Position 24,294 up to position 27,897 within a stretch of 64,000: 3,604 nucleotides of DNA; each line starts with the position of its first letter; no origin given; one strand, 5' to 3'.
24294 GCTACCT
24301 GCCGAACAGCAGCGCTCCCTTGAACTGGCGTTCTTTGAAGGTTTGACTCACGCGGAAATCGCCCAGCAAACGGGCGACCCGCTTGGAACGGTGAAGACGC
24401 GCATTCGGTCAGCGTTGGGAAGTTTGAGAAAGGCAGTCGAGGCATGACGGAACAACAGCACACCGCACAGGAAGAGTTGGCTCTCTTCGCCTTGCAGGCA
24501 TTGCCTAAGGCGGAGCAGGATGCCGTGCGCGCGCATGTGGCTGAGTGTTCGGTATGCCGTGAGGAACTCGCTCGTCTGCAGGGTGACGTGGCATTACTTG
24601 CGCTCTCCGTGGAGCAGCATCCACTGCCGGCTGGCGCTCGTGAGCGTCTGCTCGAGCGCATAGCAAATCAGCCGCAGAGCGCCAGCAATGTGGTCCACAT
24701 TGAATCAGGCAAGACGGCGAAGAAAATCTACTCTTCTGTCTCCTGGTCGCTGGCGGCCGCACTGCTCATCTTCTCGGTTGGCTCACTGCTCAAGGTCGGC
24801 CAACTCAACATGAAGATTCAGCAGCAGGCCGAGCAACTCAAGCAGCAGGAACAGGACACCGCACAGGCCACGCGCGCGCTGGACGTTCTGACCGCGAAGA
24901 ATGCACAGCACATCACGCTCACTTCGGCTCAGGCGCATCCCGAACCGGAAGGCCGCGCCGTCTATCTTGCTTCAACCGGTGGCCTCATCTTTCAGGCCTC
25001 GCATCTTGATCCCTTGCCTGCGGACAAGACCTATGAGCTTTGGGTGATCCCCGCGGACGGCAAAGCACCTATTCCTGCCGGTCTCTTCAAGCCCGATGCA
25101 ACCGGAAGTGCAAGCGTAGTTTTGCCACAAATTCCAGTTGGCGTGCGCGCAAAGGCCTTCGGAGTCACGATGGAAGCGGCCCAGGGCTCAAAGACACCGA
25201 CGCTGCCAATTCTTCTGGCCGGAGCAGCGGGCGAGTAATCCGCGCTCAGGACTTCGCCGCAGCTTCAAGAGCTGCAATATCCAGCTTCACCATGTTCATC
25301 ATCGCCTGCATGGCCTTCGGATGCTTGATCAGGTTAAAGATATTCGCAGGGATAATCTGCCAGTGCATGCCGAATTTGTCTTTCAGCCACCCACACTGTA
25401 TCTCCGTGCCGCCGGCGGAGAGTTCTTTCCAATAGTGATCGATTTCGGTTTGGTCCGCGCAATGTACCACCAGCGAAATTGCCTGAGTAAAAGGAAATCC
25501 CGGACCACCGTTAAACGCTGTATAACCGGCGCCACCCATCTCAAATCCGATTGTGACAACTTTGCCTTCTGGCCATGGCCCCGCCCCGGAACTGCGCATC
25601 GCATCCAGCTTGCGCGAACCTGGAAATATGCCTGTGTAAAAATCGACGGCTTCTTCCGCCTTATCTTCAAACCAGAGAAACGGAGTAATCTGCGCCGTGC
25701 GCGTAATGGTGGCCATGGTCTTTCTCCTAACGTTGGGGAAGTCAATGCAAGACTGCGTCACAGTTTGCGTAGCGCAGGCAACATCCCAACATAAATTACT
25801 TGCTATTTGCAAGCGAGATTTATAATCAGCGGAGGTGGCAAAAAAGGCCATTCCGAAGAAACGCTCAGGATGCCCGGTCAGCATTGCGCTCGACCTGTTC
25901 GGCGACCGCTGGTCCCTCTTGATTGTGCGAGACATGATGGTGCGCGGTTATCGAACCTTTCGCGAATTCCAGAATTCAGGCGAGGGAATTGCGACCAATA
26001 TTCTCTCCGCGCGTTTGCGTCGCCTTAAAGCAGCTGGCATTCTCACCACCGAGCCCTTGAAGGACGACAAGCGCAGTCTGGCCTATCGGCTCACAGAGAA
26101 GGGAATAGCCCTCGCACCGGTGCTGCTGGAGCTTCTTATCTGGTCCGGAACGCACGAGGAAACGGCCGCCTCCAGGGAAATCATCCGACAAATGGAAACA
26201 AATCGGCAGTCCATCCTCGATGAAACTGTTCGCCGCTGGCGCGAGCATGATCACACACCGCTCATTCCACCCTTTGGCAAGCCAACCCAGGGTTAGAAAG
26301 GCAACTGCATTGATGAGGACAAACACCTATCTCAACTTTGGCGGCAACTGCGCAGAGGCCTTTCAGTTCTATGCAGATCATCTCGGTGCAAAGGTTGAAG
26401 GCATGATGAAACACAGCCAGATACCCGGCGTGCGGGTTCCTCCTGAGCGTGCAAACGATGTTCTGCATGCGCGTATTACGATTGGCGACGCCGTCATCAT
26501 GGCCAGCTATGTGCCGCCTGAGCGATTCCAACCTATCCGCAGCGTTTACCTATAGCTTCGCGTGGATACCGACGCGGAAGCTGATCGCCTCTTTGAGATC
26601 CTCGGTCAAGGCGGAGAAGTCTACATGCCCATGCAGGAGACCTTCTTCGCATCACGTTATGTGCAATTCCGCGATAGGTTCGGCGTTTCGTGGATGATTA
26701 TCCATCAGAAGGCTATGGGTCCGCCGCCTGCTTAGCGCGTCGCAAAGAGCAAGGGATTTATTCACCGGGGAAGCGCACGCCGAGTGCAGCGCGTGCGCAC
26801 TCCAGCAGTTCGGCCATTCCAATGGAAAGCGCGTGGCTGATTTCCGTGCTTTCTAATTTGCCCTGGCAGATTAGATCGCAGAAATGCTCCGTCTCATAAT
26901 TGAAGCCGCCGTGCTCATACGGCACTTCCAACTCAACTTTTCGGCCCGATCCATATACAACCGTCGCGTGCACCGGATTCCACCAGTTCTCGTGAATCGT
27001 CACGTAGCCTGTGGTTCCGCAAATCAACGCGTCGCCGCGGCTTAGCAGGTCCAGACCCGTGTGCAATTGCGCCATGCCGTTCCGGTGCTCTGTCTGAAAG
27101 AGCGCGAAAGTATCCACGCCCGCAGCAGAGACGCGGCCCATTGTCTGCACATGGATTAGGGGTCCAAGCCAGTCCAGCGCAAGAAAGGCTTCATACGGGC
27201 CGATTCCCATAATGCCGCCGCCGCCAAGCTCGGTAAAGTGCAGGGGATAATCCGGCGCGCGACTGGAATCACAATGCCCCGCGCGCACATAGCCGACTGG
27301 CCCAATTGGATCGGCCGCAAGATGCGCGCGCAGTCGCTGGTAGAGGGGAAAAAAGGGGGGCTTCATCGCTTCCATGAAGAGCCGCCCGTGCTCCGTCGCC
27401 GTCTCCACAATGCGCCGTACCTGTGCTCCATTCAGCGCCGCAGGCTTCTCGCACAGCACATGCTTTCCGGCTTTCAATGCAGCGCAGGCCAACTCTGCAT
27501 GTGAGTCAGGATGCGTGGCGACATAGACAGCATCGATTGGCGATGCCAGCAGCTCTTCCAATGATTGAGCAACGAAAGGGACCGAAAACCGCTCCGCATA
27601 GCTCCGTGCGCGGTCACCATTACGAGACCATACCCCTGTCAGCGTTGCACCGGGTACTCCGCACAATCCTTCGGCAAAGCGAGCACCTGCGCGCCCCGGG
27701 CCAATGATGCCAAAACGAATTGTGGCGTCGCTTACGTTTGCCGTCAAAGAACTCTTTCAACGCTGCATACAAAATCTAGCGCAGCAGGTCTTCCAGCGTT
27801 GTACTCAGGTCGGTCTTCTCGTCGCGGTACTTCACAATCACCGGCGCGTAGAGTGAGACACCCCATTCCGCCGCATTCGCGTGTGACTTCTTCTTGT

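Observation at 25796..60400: Shared operator links an HxlR/VOC locus to a beta-propeller + ubiquitin-like operon 34.6 kb away (candidate undescribed electrophile/thiol-stress system)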

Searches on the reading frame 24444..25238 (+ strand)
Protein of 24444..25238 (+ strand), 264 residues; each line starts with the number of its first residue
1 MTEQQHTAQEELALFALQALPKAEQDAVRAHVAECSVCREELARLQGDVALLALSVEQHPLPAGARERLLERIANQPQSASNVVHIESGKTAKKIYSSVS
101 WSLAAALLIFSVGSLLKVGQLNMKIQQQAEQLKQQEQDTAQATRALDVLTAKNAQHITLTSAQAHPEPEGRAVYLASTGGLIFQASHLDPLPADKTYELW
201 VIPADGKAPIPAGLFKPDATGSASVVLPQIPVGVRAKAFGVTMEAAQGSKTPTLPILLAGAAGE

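Call 8: search_protein_families(library=pfam, proteins=[window:24444-25238:+], max_evalue=0.01)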
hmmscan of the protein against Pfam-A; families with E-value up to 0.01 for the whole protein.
window:24444-25238:+ (264 aa): 2 families
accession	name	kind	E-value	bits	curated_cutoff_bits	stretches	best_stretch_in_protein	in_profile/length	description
PF10099.14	RskA_C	-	8.5e-22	78.3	29.4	1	101-255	2-134/135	Anti-sigma-K factor rskA, C-terminal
PF13490.11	zf-HC2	-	3.8e-05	24.1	22.2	1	8-39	4-35/35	Putative zinc-finger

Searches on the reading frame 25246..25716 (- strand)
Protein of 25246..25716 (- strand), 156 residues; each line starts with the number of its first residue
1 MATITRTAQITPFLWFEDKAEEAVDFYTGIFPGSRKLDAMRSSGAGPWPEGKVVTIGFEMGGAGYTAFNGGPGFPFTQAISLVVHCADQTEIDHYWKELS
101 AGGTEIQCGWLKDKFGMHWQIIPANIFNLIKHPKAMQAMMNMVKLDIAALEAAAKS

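Call 8: search_protein_families(library=pfam, proteins=[window:25246-25716:-], max_evalue=0.01)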
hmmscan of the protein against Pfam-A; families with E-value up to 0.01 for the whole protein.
window:25246-25716:- (156 aa): 1 family
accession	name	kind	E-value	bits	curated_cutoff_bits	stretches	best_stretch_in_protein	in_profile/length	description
PF06983.19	3-dmu-9_3-mt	-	1.1e-37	129.6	24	1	9-122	2-116/116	3-demethylubiquinone-9 3-methyltransferase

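Call 20: search_protein_families(library=ncbifam, proteins=[window:25246-25716:-], max_evalue=0.1)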
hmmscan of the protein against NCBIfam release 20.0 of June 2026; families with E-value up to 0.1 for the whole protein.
window:25246-25716:- (156 aa): 0 families

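Call 71: search_protein_families(library=padloc, proteins=[window:25246-25716:-], max_evalue=0.01)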
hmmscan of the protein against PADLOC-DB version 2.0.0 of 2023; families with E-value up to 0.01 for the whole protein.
window:25246-25716:- (156 aa): 0 families

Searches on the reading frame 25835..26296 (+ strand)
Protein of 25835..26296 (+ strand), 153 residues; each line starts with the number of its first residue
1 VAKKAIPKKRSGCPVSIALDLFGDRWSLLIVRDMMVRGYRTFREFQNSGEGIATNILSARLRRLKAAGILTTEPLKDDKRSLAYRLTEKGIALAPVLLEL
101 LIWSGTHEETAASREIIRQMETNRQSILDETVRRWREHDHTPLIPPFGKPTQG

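Call 8: search_protein_families(library=pfam, proteins=[window:25835-26296:+], max_evalue=0.01)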
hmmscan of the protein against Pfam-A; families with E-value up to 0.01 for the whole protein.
window:25835-26296:+ (153 aa): 2 families
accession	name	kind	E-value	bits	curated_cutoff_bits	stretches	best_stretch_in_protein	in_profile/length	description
PF01638.23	HxlR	-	6.8e-16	58.4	20.8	1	22-108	2-87/91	HxlR-like helix-turn-helix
PF13463.12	HTH_27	-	3.8e-05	24.3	22.2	1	54-90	33-68/68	Winged helix DNA-binding domain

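Call 20: search_protein_families(library=ncbifam, proteins=[window:25835-26296:+], max_evalue=0.1)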
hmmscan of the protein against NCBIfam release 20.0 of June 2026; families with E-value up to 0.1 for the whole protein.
window:25835-26296:+ (153 aa): 2 families
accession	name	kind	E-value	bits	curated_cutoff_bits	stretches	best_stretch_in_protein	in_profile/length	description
NF047364.1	redox_TF_RrpB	exception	3.1e-11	43.5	175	1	11-106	3-102/105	MarR family transcription factor RrpB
NF053635.1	TransRegRv3488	equivalog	0.0075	16.5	140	1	41-92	27-79/98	Rv3488 family transcriptional regulator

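Call 29: search_solved_structures(query=window:25835-26296:+, max_evalue=0.001, show_alignments=2)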
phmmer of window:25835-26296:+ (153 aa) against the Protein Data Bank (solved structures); distinct sequences matched with E-value up to 0.001: 11.
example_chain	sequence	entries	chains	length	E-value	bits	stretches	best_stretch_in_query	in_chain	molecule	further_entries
2f2e_A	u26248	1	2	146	7.5e-19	71.3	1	6-106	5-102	PA1607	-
4a5m_A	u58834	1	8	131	2.1e-13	53.7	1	3-111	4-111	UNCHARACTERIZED HTH-TYPE TRANSCRIPTIONAL REGULATOR YYBR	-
4a5n_A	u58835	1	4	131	5.3e-12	49.1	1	3-111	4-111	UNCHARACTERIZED HTH-TYPE TRANSCRIPTIONAL REGULATOR YYBR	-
4gcv_A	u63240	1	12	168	6.6e-12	48.8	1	11-109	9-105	Putative transcription protein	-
5hs7_A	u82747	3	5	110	1.9e-08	37.6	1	13-105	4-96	HTH-type transcriptional regulator YodB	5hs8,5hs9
1z7u_A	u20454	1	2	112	1e-06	32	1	14-110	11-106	hypothetical protein EF0647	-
7bze_A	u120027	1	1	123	3.4e-06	30.3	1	7-108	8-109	HTH-type transcriptional activator HxlR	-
7bzd_A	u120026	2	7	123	6.5e-06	29.4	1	7-108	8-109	HTH-type transcriptional activator HxlR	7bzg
9wvg_C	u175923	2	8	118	2e-05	27.8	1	12-104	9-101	Uncharacterized HTH-type transcriptional regulator YdzF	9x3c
2fsw_A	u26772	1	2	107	0.00022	24.4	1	11-100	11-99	PG_0823 protein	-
2hzt_A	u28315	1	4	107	0.00042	23.5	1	16-108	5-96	Putative HTH-type transcriptional regulator ytcD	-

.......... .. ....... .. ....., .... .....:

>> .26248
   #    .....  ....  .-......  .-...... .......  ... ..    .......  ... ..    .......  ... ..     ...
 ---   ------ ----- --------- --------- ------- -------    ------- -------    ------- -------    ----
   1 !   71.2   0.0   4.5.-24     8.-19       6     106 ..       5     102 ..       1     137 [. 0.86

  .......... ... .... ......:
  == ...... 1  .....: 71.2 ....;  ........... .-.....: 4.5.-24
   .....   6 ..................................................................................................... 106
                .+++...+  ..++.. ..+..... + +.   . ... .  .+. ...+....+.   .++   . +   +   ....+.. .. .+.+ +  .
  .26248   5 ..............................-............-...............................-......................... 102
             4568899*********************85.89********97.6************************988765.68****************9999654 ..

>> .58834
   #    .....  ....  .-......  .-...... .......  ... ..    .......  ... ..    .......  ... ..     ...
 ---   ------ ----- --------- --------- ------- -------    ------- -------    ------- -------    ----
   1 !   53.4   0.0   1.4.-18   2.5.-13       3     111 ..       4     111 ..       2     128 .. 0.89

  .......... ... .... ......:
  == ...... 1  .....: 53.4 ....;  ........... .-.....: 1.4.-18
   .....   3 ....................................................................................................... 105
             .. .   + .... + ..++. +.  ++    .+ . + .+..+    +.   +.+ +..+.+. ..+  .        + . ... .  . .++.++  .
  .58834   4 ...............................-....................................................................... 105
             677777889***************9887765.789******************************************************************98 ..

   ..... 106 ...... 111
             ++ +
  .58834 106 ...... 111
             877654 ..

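Call 36: find_related_loci(query=window:25835-26296:+, collection=metagenome_contigs, flank=6000)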
Query window:25835-26296:+ (153 aa) in metagenome_contigs; peptide patterns used: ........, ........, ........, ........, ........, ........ (x = any residue, [..] = any of these).
600 stretches matched a pattern (row limit reached: there are more); 174 encode a relative of the query (tblastn E <= 1e-3); the best 80 are kept; 80 distinct loci.
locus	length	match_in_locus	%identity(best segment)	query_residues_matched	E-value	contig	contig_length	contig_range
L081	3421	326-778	69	1-151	4e-70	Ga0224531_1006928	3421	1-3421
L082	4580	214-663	69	1-150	1e-69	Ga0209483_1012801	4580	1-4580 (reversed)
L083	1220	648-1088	71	1-147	5e-74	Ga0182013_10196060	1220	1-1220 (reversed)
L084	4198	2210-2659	69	1-150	5e-69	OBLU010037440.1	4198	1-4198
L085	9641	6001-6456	67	1-152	3e-68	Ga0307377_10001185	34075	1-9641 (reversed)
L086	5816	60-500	70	4-150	2e-68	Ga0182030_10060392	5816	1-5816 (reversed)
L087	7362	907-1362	66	1-152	4e-68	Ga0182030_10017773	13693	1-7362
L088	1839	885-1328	68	1-148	3e-70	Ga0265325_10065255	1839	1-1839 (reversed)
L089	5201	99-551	68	1-151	1e-67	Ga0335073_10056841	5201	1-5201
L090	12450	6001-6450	68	1-150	9e-68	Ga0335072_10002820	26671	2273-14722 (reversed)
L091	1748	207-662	67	1-152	2e-69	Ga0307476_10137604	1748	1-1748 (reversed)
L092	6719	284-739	64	1-152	9e-67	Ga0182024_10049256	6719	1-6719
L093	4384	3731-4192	66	1-150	2e-66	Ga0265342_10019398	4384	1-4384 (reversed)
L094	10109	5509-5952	69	1-148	1e-66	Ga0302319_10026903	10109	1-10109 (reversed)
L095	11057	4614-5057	69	1-148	1e-66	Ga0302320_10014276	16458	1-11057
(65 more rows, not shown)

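Call 71: search_protein_families(library=padloc, proteins=[window:25835-26296:+], max_evalue=0.01)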
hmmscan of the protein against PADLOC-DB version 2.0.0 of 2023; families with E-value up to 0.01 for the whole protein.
window:25835-26296:+ (153 aa): 0 families

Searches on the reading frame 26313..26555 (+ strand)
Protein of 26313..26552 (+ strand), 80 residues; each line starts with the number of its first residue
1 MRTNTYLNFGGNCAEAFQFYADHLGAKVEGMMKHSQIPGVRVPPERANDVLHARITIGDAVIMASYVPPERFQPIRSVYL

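Call 8: search_protein_families(library=pfam, proteins=[window:26319-26555:+], max_evalue=0.01)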
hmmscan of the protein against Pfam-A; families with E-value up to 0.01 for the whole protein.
window:26319-26555:+ (78 aa): 1 family
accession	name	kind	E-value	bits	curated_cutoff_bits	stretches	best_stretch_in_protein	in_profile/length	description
PF00903.31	Glyoxalase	-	0.0065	17.3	20.6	1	8-67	9-58/121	Glyoxalase/Bleomycin resistance protein/Dioxygenase superfamily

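Call 19: search_protein_families(library=pfam, proteins=[window:26313-26552:+], max_evalue=1)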
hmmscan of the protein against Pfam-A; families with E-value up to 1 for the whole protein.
window:26313-26552:+ (80 aa): 1 family
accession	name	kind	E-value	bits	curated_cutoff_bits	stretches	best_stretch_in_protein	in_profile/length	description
PF00903.31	Glyoxalase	-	0.0063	17.3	20.6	1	9-69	8-58/121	Glyoxalase/Bleomycin resistance protein/Dioxygenase superfamily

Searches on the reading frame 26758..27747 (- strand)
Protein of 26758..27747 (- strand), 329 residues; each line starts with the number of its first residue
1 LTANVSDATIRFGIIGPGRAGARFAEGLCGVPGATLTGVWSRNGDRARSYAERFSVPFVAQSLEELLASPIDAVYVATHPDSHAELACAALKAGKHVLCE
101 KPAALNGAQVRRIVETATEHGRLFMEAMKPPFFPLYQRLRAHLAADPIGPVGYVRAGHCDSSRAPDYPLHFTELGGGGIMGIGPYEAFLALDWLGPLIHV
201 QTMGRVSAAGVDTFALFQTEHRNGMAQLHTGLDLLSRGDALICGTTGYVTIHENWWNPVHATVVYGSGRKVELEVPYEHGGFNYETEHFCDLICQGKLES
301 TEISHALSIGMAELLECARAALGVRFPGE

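Call 8: search_protein_families(library=pfam, proteins=[window:26758-27747:-], max_evalue=0.01)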
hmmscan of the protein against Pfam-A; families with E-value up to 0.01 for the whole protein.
window:26758-27747:- (329 aa): 4 families
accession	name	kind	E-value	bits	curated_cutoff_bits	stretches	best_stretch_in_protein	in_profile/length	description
PF01408.29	GFO_IDH_MocA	-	5.8e-28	98.4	24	1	10-126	1-118/120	Oxidoreductase family, NAD-binding Rossmann fold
PF22725.1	GFO_IDH_MocA_C3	-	1.2e-07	32.2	27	1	136-249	1-123/124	GFO/IDH/MocA C-terminal domain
PF03447.22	NAD_binding_3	-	8.3e-05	23.7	24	1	16-122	1-111/116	Homoserine dehydrogenase, NAD binding domain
PF03807.23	F420_oxidored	-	0.0059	17.6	21.6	0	12-94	2-85/94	NADP oxidoreductase coenzyme F420-dependent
